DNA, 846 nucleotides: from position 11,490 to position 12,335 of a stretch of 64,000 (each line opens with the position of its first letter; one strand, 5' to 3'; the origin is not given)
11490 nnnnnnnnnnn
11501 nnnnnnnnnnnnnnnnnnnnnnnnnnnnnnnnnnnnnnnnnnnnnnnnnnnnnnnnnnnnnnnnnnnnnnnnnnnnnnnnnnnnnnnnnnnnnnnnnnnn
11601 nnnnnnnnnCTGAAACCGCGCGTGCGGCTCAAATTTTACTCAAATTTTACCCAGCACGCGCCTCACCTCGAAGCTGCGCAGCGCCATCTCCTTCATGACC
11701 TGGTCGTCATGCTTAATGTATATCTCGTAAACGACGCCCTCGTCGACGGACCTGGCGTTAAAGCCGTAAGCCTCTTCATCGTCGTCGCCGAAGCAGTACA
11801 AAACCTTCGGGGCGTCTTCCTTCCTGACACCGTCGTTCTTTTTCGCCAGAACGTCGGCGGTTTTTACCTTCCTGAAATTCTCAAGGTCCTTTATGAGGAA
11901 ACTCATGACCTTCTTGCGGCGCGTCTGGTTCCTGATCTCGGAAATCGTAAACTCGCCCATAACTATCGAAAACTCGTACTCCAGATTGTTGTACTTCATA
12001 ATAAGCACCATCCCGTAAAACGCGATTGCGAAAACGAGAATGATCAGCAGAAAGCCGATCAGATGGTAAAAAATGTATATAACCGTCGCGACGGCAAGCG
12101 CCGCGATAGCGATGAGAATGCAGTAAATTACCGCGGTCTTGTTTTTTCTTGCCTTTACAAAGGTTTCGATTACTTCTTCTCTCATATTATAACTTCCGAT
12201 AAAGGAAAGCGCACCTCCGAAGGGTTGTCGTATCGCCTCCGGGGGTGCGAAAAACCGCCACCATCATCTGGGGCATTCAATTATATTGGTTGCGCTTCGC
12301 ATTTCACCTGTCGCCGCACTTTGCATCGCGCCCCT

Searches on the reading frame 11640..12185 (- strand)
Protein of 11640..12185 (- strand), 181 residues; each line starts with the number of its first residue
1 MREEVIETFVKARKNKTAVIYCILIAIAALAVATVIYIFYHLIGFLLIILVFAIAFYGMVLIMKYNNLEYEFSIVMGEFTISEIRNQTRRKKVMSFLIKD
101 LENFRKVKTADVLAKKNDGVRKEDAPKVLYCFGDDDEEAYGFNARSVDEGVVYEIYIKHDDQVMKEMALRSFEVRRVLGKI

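Call 7: search_protein_families(library=pfam, proteins=[window:11640-12185:-])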
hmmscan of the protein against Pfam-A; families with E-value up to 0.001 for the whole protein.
window:11640-12185:- (181 aa): 1 family
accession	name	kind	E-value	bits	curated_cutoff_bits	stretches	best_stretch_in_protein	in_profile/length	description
PF19601.4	DUF6106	-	2.4e-06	28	25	1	23-157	24-157/173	Family of unknown function (DUF6106)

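Call 58: find_encoding_contigs(protein=window:11640-12185:-, flank=3000, max_places=10)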
Protein window:11640-12185:- (181 aa): 20 contigs read that carry it; 10 places shown.
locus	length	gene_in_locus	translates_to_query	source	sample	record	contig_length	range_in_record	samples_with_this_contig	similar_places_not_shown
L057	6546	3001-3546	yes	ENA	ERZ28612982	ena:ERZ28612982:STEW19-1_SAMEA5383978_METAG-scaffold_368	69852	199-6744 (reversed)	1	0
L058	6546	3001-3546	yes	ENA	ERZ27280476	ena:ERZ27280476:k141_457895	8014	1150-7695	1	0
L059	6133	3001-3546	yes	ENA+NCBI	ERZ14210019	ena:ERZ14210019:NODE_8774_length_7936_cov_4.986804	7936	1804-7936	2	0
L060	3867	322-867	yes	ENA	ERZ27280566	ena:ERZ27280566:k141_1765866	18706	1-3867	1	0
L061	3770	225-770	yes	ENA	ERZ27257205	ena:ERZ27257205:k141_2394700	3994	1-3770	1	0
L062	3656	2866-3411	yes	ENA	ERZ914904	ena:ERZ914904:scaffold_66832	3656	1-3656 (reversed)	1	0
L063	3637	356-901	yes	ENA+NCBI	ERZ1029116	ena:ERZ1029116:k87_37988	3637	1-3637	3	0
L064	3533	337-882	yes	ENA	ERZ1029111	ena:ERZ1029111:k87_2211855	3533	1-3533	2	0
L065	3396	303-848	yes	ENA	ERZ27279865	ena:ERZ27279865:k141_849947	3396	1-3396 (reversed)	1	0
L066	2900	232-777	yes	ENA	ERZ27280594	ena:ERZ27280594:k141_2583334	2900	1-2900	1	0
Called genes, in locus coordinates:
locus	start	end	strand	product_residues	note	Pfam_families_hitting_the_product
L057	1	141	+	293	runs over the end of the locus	PF00528:BPD_transp_1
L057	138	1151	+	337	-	PF00528:BPD_transp_1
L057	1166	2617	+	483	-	PF01547:SBP_bac_1, PF13416:SBP_bac_8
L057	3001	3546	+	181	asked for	PF19601:DUF6106 (weak)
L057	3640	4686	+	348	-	PF01841:Transglut_core (weak)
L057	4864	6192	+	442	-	PF03816:LytR_cpsA_psr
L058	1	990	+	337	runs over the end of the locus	PF00528:BPD_transp_1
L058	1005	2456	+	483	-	PF01547:SBP_bac_1, PF13416:SBP_bac_8 (weak)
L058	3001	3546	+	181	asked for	PF19601:DUF6106 (weak)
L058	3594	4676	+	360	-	PF01841:Transglut_core (weak)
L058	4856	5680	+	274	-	-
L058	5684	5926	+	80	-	-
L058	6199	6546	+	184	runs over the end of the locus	-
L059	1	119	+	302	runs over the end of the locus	PF00528:BPD_transp_1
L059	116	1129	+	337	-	PF00528:BPD_transp_1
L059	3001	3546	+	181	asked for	PF19601:DUF6106 (weak)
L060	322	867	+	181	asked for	PF19601:DUF6106 (weak)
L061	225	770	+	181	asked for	PF19601:DUF6106 (weak)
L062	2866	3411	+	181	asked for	PF19601:DUF6106 (weak)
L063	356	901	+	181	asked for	PF19601:DUF6106 (weak)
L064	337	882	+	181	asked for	PF19601:DUF6106 (weak)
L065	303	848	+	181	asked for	PF19601:DUF6106 (weak)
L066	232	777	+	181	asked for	PF19601:DUF6106 (weak)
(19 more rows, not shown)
